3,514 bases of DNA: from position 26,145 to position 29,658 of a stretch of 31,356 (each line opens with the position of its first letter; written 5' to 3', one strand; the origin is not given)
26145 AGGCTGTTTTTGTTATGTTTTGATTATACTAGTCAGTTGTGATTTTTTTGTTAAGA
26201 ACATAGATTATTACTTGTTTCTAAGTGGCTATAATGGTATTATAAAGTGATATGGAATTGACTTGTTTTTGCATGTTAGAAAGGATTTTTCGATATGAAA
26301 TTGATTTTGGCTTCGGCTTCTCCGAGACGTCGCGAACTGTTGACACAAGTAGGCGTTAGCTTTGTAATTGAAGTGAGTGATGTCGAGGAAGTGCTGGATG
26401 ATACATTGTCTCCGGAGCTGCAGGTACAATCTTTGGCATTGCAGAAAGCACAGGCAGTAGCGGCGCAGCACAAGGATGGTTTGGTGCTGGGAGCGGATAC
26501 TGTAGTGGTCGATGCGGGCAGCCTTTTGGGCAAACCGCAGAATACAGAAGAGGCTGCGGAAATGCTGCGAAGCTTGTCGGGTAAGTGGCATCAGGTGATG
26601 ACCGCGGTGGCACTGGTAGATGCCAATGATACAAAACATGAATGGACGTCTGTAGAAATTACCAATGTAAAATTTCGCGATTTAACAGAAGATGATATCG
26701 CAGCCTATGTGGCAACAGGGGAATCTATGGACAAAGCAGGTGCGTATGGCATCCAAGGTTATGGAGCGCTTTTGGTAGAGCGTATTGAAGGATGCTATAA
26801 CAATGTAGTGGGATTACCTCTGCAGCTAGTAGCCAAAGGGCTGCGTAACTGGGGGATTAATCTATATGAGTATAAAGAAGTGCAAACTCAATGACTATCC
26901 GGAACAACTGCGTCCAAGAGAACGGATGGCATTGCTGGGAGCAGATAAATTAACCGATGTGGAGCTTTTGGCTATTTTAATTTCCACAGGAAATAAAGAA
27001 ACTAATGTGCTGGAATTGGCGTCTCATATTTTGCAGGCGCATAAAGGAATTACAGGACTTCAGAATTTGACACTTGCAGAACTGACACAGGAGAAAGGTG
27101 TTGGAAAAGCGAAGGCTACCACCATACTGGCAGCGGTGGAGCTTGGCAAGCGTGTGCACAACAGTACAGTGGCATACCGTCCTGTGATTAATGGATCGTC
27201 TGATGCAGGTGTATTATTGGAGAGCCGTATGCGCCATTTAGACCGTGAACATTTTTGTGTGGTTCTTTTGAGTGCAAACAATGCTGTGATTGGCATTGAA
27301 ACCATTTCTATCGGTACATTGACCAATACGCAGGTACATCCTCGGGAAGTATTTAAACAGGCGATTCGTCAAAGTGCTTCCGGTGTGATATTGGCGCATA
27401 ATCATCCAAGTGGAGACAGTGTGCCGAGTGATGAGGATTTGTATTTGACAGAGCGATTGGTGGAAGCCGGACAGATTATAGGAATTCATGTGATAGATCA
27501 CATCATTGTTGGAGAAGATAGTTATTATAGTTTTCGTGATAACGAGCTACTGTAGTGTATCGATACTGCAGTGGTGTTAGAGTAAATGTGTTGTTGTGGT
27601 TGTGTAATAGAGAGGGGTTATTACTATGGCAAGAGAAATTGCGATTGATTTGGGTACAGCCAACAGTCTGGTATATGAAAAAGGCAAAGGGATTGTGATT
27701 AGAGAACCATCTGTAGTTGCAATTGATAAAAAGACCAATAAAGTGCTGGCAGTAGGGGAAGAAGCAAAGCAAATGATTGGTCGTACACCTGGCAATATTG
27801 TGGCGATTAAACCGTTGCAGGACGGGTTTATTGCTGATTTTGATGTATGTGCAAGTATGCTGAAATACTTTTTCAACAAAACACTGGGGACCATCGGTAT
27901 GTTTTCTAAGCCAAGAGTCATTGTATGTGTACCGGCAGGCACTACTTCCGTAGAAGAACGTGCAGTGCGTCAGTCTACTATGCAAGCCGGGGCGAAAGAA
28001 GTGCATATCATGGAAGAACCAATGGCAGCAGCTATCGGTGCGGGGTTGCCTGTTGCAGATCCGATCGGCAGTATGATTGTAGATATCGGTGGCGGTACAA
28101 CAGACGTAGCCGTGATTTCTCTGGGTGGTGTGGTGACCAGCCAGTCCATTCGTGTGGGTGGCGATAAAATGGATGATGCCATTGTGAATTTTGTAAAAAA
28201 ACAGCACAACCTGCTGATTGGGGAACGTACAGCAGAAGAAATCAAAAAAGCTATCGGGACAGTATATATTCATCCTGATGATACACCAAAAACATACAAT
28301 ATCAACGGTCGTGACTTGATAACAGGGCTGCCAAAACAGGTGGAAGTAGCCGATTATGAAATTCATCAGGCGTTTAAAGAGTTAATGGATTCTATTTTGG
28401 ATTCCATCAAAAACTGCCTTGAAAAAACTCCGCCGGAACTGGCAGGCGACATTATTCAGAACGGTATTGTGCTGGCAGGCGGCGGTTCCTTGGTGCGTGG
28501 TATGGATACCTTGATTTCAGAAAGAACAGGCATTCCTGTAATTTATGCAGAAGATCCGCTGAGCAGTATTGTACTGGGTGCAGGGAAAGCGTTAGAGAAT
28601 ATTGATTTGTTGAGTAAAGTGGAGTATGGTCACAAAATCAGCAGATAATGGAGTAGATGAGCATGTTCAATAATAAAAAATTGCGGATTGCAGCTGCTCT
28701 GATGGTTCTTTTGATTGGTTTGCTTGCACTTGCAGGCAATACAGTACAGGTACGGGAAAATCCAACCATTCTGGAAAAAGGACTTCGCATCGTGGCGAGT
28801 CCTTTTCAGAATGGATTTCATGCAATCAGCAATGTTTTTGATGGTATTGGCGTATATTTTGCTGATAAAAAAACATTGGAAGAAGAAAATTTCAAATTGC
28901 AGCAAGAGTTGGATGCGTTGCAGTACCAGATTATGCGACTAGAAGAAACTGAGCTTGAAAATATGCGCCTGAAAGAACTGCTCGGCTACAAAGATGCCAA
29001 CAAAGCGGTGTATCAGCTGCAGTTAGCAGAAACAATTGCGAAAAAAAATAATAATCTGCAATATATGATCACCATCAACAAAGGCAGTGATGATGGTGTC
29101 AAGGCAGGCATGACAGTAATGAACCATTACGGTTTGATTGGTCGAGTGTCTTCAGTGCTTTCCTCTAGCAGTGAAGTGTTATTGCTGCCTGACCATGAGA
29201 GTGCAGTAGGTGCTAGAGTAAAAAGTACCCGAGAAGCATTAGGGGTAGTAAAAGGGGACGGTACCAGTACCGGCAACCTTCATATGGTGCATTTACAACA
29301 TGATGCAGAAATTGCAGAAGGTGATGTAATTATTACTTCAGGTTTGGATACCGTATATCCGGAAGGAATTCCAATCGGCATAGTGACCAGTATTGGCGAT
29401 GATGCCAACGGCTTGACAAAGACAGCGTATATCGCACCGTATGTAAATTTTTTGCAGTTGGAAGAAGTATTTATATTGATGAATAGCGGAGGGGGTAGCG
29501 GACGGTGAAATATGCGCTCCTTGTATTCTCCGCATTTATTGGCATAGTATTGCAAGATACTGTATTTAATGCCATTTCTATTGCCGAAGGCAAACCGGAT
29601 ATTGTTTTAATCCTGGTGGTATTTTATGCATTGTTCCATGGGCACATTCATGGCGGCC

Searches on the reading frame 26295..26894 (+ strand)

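Call 25: search_protein_families(library=pfam, proteins=[window:26295-26894:+], max_evalue=0.00001)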
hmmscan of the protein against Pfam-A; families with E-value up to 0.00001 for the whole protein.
window:26295-26894:+ (199 aa): 1 family
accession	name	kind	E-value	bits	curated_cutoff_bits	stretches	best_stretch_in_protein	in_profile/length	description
PF02545.19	Maf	-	2.8e-67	226.4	27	1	2-185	1-186/187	Maf-like protein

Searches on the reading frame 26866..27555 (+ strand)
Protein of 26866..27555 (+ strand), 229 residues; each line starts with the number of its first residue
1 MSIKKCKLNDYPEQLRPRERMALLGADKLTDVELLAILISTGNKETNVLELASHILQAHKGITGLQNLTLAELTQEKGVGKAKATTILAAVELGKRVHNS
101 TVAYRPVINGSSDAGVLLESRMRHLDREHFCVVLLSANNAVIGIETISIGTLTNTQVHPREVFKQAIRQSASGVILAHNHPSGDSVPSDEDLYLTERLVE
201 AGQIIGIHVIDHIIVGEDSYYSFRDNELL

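Call 25: search_protein_families(library=pfam, proteins=[window:26866-27555:+], max_evalue=0.00001)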
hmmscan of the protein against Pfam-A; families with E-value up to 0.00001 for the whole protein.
window:26866-27555:+ (229 aa): 2 families
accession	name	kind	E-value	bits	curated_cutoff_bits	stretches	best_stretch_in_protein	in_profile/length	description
PF04002.20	RadC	-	3.5e-45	153.3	22.1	1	109-227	2-120/121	RadC-like JAB domain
PF20582.4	UPF0758_N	-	3.7e-24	85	27.1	1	9-84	2-76/77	UPF0758 N-terminal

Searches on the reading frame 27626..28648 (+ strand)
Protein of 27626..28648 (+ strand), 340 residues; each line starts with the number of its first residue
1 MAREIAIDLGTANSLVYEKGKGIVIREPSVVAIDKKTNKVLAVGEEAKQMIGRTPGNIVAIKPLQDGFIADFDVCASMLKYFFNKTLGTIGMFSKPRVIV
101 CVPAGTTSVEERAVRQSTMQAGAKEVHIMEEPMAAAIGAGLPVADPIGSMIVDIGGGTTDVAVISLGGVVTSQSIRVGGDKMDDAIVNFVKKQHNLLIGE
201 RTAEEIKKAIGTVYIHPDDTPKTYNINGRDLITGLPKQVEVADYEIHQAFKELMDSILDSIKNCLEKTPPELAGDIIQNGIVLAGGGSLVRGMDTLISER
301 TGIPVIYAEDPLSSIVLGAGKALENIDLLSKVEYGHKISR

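Call 25: search_protein_families(library=pfam, proteins=[window:27626-28648:+], max_evalue=0.00001)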
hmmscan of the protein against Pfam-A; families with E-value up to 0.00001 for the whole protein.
window:27626-28648:+ (340 aa): 4 families
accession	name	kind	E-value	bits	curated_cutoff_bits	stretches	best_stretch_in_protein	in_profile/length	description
PF06723.19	MreB_Mbl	-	1.5e-141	471.4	27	1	3-329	2-325/327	MreB/Mbl protein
PF00012.26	HSP70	-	1.1e-13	50.7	20.6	1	97-268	135-320/599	Hsp70 protein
PF00022.25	Actin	-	1e-11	44.5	27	1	28-194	31-191/410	Actin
PF14450.12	FtsA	-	3.9e-11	43.8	31.8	1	151-308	2-110/127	Cell division protein FtsA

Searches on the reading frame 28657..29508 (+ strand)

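Call 25: search_protein_families(library=pfam, proteins=[window:28657-29508:+], max_evalue=0.00001)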
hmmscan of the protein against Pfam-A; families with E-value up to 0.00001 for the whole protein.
window:28657-29508:+ (283 aa): 1 family
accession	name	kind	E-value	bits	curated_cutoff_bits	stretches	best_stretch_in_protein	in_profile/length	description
PF04085.20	MreC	-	3.3e-44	150.7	28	1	127-274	2-146/147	Rod shape-determining protein MreC, barrel core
